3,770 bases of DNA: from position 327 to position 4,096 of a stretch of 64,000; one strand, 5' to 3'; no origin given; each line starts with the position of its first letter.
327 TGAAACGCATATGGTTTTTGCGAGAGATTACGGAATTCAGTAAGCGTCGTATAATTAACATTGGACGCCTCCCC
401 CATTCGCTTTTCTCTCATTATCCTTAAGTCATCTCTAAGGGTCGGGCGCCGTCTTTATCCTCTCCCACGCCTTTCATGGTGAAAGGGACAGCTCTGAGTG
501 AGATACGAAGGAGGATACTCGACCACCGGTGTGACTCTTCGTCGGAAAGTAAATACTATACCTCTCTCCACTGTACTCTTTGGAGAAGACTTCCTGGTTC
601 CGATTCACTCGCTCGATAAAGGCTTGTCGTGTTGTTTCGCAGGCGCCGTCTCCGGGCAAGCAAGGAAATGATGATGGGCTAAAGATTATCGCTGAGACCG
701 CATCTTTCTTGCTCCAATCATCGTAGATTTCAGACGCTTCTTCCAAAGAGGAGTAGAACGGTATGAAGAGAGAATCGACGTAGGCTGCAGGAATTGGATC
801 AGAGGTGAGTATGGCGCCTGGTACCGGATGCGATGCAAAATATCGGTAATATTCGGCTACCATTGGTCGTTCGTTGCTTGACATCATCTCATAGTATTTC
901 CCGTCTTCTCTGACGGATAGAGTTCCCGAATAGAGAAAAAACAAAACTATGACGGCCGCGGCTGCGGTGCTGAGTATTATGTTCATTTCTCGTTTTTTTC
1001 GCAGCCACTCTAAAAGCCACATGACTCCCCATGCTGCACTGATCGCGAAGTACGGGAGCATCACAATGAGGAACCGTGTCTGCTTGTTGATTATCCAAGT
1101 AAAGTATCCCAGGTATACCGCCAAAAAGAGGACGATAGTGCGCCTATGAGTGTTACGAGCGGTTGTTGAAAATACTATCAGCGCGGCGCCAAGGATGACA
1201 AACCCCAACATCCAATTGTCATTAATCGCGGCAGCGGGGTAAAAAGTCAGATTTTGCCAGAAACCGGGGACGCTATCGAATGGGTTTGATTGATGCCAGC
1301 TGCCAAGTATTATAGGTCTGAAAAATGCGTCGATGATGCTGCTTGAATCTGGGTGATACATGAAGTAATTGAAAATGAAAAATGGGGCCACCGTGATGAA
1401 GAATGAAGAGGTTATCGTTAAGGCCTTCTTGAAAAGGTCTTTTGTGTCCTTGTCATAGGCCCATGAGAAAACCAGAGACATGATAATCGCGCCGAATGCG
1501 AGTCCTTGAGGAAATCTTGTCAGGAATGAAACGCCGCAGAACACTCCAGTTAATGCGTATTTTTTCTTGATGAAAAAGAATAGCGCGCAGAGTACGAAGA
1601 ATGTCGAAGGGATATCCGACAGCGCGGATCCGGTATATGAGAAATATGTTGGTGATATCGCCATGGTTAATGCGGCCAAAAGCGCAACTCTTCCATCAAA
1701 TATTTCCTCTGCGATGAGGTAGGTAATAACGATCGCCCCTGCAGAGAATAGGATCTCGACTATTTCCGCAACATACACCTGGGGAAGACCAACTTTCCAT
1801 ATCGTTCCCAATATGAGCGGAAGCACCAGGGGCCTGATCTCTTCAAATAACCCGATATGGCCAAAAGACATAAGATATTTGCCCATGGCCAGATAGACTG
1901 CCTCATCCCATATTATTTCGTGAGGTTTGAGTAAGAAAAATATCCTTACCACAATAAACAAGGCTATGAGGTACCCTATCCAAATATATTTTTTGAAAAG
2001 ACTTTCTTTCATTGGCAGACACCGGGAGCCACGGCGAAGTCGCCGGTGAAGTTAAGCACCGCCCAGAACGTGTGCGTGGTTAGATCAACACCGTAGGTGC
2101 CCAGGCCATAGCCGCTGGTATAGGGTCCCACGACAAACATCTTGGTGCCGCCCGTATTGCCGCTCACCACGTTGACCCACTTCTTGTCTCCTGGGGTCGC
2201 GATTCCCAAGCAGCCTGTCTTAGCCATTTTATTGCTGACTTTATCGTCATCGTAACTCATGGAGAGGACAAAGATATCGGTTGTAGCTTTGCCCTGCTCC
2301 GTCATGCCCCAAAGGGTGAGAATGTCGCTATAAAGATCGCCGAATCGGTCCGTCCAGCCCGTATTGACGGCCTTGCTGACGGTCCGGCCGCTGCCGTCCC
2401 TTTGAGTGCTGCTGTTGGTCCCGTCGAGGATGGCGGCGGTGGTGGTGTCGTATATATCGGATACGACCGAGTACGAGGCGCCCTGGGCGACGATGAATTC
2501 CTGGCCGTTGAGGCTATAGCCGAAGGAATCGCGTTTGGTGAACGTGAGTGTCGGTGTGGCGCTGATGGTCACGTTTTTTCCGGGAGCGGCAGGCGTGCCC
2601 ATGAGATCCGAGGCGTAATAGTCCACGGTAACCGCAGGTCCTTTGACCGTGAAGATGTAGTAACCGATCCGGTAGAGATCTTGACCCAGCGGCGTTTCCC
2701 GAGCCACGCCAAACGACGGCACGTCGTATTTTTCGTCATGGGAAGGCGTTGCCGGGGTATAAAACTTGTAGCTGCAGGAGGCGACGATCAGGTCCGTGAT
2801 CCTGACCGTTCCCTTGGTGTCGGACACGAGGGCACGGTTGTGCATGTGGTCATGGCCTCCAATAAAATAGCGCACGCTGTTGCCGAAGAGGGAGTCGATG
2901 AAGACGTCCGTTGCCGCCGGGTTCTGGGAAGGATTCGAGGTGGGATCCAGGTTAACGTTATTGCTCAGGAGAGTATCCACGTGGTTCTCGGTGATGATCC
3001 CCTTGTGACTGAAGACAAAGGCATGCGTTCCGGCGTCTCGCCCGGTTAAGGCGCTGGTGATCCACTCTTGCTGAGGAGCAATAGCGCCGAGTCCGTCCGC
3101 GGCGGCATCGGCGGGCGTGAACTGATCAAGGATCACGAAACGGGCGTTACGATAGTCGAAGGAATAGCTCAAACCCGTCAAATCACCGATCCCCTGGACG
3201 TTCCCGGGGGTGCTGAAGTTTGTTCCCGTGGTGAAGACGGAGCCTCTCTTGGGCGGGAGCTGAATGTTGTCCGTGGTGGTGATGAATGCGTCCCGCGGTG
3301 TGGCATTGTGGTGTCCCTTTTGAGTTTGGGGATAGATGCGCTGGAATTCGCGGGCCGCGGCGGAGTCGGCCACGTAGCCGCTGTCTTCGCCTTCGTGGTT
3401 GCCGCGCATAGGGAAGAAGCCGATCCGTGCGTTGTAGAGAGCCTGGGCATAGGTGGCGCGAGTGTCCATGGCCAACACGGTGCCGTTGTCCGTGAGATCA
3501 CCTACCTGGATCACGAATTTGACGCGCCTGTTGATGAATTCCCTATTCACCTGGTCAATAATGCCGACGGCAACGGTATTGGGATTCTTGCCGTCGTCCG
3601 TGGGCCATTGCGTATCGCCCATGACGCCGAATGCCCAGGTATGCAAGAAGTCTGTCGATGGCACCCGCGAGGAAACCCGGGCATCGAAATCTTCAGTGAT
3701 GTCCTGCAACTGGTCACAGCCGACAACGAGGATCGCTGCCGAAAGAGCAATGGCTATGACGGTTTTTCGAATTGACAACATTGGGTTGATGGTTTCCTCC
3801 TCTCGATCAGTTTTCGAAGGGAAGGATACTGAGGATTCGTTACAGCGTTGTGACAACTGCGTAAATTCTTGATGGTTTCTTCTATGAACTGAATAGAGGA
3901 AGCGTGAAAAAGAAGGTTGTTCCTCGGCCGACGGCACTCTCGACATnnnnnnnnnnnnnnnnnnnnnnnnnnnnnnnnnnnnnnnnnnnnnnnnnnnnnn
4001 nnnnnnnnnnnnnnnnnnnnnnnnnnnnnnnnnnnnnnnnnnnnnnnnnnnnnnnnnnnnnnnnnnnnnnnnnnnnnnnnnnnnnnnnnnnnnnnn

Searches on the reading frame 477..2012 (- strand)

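Call 50: search_protein_families(library=pfam, proteins=[window:477-2012:-], max_evalue=0.0001)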
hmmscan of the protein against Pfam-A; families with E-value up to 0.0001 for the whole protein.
window:477-2012:- (512 aa): 2 families
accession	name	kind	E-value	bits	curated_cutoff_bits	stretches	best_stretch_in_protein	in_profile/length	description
PF13231.12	PMT_2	-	5.2e-10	40.2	26.1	1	60-192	2-140/160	Dolichyl-phosphate-mannose-protein mannosyltransferase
PF02366.24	PMT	-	3.7e-05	23.8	22.7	1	85-218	88-237/245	Dolichyl-phosphate-mannose-protein mannosyltransferase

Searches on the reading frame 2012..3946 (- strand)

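Call 50: search_protein_families(library=pfam, proteins=[window:2012-3946:-], max_evalue=0.0001)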
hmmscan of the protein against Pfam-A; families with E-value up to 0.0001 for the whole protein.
window:2012-3946:- (645 aa): 1 family
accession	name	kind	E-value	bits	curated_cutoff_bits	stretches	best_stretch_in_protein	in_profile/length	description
PF00149.33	Metallophos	-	1.5e-06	29.2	21.5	1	107-367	4-189/191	Calcineurin-like phosphoesterase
